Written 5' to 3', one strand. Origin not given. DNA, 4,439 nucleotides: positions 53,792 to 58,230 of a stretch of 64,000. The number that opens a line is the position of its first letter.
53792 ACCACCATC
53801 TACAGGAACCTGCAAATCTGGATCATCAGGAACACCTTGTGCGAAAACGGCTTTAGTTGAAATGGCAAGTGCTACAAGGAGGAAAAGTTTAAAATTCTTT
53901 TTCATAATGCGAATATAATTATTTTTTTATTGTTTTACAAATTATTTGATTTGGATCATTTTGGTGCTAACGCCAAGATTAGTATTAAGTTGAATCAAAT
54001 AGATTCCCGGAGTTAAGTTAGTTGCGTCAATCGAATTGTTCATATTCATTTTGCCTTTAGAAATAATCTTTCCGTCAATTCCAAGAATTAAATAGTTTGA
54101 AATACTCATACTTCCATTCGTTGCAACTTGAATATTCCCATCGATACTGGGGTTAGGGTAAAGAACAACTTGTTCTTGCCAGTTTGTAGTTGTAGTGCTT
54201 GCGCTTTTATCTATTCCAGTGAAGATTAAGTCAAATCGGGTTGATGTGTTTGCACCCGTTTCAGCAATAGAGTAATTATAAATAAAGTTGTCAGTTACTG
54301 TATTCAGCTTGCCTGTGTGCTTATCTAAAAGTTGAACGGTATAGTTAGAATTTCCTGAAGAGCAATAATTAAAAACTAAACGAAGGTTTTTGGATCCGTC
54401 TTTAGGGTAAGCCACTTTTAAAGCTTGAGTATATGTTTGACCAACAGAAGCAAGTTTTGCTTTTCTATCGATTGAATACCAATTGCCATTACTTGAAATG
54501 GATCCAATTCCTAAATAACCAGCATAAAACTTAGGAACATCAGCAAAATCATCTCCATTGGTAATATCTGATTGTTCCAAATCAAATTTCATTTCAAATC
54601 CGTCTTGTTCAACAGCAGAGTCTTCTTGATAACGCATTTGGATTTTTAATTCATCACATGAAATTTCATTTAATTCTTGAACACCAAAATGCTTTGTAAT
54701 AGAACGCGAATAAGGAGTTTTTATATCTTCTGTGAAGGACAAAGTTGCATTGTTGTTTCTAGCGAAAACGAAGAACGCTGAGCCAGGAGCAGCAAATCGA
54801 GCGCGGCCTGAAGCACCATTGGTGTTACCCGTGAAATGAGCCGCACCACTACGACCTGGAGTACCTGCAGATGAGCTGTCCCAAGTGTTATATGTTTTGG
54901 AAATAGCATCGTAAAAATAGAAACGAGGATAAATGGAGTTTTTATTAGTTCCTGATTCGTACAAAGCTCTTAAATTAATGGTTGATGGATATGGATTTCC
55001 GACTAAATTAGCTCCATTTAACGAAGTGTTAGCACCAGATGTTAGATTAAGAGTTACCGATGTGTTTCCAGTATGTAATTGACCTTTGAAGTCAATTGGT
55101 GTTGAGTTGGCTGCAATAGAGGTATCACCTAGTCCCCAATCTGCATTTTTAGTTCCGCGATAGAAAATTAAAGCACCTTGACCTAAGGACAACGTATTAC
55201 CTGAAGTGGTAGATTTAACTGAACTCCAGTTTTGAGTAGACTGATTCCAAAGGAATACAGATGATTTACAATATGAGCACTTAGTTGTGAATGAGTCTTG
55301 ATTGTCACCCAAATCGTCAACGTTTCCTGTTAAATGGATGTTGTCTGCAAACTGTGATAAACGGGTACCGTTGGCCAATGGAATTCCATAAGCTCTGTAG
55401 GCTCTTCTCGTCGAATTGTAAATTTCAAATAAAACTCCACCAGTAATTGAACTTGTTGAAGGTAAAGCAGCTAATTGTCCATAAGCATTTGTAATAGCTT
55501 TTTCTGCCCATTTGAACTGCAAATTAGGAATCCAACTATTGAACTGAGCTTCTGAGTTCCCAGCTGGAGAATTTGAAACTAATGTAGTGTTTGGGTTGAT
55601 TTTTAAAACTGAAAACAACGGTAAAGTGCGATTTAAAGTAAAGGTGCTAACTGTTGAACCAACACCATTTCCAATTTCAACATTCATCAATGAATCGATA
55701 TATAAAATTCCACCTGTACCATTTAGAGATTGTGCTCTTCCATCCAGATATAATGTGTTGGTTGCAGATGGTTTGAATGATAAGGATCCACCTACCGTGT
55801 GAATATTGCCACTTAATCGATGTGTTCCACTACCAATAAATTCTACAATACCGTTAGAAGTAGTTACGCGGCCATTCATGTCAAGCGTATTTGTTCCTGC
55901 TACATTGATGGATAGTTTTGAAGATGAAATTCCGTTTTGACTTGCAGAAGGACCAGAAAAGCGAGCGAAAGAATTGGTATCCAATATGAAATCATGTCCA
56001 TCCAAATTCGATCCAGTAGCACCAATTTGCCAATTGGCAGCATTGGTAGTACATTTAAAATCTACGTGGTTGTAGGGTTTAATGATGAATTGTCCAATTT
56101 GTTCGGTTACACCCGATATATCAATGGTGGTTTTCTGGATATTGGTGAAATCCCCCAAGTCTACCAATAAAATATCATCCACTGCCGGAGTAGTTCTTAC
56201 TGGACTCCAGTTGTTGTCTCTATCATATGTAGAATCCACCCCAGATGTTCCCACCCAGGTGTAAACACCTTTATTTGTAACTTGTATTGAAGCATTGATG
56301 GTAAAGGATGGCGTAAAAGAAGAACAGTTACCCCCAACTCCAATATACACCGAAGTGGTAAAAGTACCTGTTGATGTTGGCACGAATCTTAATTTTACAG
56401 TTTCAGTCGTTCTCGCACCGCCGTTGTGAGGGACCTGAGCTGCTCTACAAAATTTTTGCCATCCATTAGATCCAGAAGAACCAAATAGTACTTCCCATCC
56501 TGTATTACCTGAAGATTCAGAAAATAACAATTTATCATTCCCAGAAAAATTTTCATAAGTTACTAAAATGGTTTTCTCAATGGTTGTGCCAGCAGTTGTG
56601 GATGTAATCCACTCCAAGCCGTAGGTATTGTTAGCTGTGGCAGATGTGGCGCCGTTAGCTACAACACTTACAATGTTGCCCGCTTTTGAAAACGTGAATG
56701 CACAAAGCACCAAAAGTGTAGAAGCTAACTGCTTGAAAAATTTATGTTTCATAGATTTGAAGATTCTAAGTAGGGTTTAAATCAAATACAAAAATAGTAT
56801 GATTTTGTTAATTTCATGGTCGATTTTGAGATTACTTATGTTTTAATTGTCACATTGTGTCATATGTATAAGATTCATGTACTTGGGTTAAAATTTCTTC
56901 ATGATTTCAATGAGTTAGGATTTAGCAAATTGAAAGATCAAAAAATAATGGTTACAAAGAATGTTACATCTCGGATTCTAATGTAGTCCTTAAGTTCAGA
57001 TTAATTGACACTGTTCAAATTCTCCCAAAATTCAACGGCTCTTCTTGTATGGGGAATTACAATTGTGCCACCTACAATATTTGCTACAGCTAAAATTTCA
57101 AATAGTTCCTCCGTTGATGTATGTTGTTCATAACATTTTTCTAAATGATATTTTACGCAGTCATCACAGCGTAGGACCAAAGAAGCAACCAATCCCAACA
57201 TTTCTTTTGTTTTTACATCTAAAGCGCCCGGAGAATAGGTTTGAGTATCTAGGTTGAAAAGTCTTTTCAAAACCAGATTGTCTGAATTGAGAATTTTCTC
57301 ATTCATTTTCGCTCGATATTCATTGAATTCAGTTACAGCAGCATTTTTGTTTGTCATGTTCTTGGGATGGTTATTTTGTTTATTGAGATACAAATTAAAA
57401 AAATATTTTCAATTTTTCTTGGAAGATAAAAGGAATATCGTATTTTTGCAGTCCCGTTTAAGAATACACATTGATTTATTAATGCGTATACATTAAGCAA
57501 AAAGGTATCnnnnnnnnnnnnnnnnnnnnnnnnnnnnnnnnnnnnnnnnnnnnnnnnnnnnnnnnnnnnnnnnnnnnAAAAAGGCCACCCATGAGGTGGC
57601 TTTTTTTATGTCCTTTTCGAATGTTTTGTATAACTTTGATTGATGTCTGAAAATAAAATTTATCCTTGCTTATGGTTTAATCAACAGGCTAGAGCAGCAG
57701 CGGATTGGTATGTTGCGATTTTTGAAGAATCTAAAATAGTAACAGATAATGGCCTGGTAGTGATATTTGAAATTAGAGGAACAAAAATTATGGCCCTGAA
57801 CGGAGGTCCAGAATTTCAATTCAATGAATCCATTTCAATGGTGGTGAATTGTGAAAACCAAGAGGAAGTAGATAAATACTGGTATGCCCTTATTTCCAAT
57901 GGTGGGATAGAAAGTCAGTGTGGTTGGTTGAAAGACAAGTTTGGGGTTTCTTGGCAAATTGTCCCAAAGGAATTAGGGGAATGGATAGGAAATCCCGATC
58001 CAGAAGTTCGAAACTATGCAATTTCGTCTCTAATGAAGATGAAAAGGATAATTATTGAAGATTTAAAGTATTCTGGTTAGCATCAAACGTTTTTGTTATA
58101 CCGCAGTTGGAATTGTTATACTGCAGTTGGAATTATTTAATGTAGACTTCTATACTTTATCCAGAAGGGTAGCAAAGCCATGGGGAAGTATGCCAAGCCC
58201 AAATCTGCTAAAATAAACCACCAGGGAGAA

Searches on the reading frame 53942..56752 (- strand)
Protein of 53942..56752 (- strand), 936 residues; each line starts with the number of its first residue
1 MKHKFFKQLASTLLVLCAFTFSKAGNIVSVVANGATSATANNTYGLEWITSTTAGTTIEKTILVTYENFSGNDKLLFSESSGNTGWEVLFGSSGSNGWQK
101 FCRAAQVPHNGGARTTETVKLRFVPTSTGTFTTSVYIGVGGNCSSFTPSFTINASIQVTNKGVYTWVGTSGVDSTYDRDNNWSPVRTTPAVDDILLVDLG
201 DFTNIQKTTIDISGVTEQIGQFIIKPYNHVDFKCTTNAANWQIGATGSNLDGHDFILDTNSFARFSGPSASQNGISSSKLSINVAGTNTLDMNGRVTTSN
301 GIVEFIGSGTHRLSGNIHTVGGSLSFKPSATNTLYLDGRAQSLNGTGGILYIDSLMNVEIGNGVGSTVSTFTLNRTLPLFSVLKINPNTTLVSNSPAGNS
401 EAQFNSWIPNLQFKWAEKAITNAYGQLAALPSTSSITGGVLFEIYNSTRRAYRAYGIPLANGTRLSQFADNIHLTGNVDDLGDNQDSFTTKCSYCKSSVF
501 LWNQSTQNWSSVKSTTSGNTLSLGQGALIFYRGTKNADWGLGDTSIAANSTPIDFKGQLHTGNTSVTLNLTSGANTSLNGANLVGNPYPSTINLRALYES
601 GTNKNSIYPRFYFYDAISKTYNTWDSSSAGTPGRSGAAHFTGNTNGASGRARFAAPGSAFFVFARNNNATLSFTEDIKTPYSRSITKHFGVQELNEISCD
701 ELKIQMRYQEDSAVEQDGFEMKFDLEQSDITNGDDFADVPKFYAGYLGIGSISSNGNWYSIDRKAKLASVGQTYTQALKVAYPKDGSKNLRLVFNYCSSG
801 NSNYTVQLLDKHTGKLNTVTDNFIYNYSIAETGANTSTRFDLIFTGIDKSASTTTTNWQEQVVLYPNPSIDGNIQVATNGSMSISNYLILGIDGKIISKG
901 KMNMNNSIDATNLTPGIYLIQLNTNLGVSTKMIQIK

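Call 5: search_protein_families(library=ncbifam, proteins=[window:53942-56752:-], max_evalue=1)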
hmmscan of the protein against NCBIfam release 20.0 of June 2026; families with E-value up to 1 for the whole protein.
window:53942-56752:- (936 aa): 1 family
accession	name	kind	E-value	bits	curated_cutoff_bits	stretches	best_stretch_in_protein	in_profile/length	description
TIGR04183.1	Por_Secre_tail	domain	1.5e-08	34.5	23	1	864-933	1-69/72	T9SS type A sorting domain-containing protein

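Call 6: search_protein_families(library=pfam, proteins=[window:53942-56752:-], max_evalue=1)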
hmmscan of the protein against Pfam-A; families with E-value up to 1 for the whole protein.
window:53942-56752:- (936 aa): 1 family
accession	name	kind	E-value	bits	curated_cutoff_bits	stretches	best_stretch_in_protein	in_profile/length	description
PF18962.6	Por_Secre_tail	-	1.9e-07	31.7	27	1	864-933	1-73/75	Secretion system C-terminal sorting domain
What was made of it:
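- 53942..56752 (-): 936-aa type A T9SS cargo. Its C-terminal ~450-aa region (about residues 410-855) plus the CTD belongs to the RemA/RemZ adhesin type. It is a conserved neighbour of the mini-gene. CTD hits (calls 5, 6).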

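Call 78: search_solved_structures(query=window:53942-56752:-, max_evalue=0.01, show_alignments=1)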
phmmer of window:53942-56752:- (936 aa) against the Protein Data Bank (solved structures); distinct sequences matched with E-value up to 0.01: 0.
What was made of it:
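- Tried and rejected: The 936-aa protein alone also gave no hit (call 78).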

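Call 80: search_solved_structures(query=A8, max_evalue=0.01, show_alignments=1)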
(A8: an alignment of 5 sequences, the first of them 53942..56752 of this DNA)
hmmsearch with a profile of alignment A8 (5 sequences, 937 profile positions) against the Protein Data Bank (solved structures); distinct sequences matched with E-value up to 0.01: 2.
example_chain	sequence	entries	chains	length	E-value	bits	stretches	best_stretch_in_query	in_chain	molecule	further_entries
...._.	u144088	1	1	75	9.1e-09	37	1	863-936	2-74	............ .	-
8glj_D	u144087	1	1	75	6.6e-05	24.2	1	862-936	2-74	Por secretion system C-terminal sorting domain-containing protein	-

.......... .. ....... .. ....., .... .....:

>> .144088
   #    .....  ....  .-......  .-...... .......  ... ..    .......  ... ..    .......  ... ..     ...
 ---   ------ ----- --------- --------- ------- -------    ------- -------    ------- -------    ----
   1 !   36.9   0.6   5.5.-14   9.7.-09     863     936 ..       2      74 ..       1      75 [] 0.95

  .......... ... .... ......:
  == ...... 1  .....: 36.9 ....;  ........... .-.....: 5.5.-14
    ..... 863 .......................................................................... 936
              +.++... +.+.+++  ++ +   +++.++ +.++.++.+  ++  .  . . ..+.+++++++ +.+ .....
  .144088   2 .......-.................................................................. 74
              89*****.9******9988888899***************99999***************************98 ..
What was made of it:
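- On RemA/RemZ-type T9SS adhesin (the neighbouring 936-aa gene): The window sequence alone and the own-clade profile A8 hit only CTDs (calls 78, 80).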

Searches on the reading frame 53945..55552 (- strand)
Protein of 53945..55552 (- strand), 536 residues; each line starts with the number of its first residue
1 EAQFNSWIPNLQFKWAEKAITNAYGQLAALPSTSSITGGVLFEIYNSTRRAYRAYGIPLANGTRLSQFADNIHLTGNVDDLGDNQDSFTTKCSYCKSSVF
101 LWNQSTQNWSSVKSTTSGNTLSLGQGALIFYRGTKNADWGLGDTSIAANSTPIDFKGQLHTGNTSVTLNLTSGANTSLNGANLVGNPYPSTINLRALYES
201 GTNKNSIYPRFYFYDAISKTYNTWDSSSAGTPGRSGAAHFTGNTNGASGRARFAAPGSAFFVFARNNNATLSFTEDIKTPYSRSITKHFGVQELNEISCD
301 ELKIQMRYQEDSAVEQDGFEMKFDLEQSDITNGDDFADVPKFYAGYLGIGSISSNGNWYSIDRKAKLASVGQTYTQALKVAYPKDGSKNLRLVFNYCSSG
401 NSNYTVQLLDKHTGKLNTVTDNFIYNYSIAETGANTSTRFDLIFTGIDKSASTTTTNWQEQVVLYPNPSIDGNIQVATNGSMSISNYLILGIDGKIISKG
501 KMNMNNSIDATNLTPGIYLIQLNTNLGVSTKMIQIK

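Call 70: search_solved_structures(query=A7, max_evalue=1)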
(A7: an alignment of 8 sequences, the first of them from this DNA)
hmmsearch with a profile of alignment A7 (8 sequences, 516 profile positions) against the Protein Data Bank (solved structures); distinct sequences matched with E-value up to 1: 32.
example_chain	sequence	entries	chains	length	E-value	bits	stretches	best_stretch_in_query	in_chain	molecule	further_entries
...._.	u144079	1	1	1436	7.6e-19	70.8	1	74-506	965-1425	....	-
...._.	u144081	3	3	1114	5.5e-18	68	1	163-498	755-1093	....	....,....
8pjs_A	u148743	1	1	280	3.8e-13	52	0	73-110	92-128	SAKeCEref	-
7q58_A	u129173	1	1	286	1.4e-09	40.2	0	74-110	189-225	SAKe6BR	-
9whd_A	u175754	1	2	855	3e-09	39.1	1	428-515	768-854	GH167 glycoside hydrolase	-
8pju_A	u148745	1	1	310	1.5e-08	36.8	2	42-124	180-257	SAKe6DEtal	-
7on8_A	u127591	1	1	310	1.6e-08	36.7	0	85-128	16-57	SAKe6AR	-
8glj_D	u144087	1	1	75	2.4e-08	36.2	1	438-516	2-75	Por secretion system C-terminal sorting domain-containing protein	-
8h97_A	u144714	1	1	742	6.9e-08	34.7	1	400-508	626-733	Beta-agarase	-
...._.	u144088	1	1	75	1.1e-07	34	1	439-515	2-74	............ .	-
8pjy_A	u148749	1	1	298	2.6e-07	32.7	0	84-111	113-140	SAKe6EEref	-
5jvk_A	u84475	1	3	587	1.2e-05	27.3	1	401-516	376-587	Uncharacterized protein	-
6to1_A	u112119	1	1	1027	0.00067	21.5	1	140-254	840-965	Minor fimbrium subunit Mfa5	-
8pjx_A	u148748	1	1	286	0.0011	20.8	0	85-128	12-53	SAKe6FR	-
8cia_B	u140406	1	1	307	0.013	17.3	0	41-114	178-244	Kelch like family member 20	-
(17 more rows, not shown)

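Call 71: search_protein_families(library=pfam, alignment_id=A7, max_evalue=0.1)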
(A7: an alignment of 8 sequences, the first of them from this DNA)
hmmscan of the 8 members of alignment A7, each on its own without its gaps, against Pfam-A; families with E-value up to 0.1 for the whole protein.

A. member 1, seq(536 aa): 1 family
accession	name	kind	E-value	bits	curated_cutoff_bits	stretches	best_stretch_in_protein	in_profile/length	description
PF18962.6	Por_Secre_tail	-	2.7e-08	34.4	27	1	464-533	1-73/75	Secretion system C-terminal sorting domain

B. families by the number of members that match (of 8 scanned): 6 families
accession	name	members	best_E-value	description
PF18962.6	Por_Secre_tail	8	2.9e-11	Secretion system C-terminal sorting domain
PF01835.25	MG2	2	0.041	MG2 domain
PF13585.12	CHU_C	1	0.0022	CHU_C Type IX secretion signal domain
PF01344.31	Kelch_1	1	0.0089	Kelch motif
PF24495.1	Ig_TMEM131_2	1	0.028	Transmembrane protein 131 second Ig-like domain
PF11589.14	DUF3244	1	0.031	Domain of unknown function (DUF3244)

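Call 81: search_solved_structures(query=A7, max_evalue=1e-10, show_alignments=2)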
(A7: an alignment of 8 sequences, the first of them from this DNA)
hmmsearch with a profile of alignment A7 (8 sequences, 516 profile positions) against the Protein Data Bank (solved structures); distinct sequences matched with E-value up to 1e-10: 3.
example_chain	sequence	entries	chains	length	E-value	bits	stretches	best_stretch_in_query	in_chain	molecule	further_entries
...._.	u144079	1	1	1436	7.6e-19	70.8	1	74-506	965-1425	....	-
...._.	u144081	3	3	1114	5.5e-18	68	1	163-498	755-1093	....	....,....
8pjs_A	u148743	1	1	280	3.8e-13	52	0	73-110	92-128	SAKeCEref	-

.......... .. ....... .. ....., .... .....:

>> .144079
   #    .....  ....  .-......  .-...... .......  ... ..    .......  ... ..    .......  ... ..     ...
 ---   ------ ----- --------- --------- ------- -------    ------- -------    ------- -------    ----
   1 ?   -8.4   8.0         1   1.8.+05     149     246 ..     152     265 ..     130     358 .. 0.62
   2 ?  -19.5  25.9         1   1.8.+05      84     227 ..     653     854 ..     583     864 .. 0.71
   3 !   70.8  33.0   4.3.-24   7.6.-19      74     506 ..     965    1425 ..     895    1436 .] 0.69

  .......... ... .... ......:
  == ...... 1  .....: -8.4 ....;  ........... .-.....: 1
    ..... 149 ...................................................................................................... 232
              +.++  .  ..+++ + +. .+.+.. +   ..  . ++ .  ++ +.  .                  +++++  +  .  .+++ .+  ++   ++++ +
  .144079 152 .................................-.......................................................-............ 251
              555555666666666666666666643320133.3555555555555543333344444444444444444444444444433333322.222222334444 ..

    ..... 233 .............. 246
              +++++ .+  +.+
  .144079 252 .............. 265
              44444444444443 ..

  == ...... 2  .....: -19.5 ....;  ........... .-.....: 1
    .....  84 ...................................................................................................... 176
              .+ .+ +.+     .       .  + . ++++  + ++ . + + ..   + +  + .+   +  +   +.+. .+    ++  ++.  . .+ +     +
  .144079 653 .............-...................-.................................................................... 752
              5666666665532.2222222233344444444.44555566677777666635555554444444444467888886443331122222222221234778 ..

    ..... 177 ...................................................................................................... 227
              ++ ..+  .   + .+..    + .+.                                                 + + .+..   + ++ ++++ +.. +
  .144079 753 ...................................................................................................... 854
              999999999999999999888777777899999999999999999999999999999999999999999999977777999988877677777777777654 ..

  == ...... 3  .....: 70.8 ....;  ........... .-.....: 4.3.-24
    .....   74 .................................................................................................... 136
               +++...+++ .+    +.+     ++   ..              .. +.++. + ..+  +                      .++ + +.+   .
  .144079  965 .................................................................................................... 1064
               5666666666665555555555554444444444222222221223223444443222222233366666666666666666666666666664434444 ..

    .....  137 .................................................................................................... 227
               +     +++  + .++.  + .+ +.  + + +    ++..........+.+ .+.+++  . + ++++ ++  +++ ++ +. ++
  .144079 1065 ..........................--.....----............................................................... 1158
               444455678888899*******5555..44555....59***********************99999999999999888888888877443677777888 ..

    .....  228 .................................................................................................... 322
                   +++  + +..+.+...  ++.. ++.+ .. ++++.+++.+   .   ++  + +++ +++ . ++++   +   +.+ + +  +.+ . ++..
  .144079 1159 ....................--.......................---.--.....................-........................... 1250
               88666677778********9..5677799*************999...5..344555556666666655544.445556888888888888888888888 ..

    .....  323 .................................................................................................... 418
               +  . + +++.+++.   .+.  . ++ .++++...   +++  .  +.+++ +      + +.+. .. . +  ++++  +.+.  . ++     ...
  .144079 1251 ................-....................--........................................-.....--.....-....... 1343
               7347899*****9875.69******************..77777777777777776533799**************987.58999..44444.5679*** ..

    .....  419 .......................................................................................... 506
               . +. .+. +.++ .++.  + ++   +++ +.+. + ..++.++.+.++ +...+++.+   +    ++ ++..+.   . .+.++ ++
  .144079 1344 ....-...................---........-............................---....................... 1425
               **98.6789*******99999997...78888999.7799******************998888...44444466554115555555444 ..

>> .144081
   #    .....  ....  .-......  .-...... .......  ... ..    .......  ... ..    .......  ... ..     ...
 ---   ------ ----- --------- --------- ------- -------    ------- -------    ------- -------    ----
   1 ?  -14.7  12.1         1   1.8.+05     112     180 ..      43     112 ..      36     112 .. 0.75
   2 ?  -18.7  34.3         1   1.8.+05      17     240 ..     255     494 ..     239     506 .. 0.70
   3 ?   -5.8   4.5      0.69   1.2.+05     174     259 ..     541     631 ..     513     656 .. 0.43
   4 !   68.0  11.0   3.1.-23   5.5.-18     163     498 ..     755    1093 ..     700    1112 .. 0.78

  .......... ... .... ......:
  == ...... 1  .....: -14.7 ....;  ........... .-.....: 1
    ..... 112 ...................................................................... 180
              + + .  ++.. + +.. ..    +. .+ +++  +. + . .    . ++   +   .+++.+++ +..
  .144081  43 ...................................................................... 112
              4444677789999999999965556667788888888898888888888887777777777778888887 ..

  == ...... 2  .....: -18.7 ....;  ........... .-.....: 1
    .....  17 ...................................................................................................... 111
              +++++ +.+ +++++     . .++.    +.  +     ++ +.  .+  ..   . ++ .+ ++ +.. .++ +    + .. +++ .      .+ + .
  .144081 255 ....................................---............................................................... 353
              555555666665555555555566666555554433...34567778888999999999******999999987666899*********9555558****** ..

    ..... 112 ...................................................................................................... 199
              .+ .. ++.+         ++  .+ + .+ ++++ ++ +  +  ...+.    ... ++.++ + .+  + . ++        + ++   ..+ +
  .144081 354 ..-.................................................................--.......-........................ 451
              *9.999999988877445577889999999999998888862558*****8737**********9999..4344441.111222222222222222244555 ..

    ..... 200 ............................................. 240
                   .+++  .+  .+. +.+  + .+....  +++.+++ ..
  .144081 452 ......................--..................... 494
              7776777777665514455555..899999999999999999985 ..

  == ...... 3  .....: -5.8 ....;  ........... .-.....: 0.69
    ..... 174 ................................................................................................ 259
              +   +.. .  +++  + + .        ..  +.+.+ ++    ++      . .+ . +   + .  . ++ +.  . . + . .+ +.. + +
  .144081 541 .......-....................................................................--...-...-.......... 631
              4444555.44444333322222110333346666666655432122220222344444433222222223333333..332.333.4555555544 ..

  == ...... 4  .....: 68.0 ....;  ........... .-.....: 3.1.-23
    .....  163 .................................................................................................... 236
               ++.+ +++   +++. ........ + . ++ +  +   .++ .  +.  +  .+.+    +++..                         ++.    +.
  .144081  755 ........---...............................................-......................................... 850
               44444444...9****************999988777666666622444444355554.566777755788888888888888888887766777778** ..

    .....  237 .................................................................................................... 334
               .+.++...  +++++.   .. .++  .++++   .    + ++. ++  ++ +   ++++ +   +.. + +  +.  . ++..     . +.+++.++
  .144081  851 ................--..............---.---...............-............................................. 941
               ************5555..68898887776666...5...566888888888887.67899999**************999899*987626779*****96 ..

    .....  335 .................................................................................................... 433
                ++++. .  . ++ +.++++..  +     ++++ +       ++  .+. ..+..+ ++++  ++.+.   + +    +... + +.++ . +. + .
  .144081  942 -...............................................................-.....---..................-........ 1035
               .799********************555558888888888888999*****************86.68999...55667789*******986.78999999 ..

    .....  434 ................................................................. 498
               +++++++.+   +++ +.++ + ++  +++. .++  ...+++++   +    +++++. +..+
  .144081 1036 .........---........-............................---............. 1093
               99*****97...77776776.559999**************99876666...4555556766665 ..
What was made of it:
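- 53942..56752 (-): Profile A7 against PDB: RemA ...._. E 7.6e-19, RemZ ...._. E 5.5e-18 (calls 70, 81).
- On RemA/RemZ-type T9SS adhesin (the neighbouring 936-aa gene): Profile A7, which includes the window protein, hits RemA at E 7.6e-19 and RemZ at E 5.5e-18 with shared motifs (calls 70, 81).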

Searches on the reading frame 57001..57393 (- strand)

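Call 84: search_protein_families(library=pfam, proteins=[window:57001-57393:-], max_evalue=0.01)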
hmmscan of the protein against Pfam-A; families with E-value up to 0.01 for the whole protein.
window:57001-57393:- (130 aa): 1 family
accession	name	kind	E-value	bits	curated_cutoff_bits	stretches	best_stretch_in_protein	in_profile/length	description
PF02627.25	CMD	-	3.8e-15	56.1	23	1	41-121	3-83/84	Carboxymuconolactone decarboxylase family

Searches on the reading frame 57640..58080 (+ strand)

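Call 84: search_protein_families(library=pfam, proteins=[window:57640-58080:+], max_evalue=0.01)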
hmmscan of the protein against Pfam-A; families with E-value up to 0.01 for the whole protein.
window:57640-58080:+ (146 aa): 1 family
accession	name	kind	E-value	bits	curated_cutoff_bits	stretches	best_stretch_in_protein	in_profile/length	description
PF06983.19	3-dmu-9_3-mt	-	1e-38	132.8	24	1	6-108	2-116/116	3-demethylubiquinone-9 3-methyltransferase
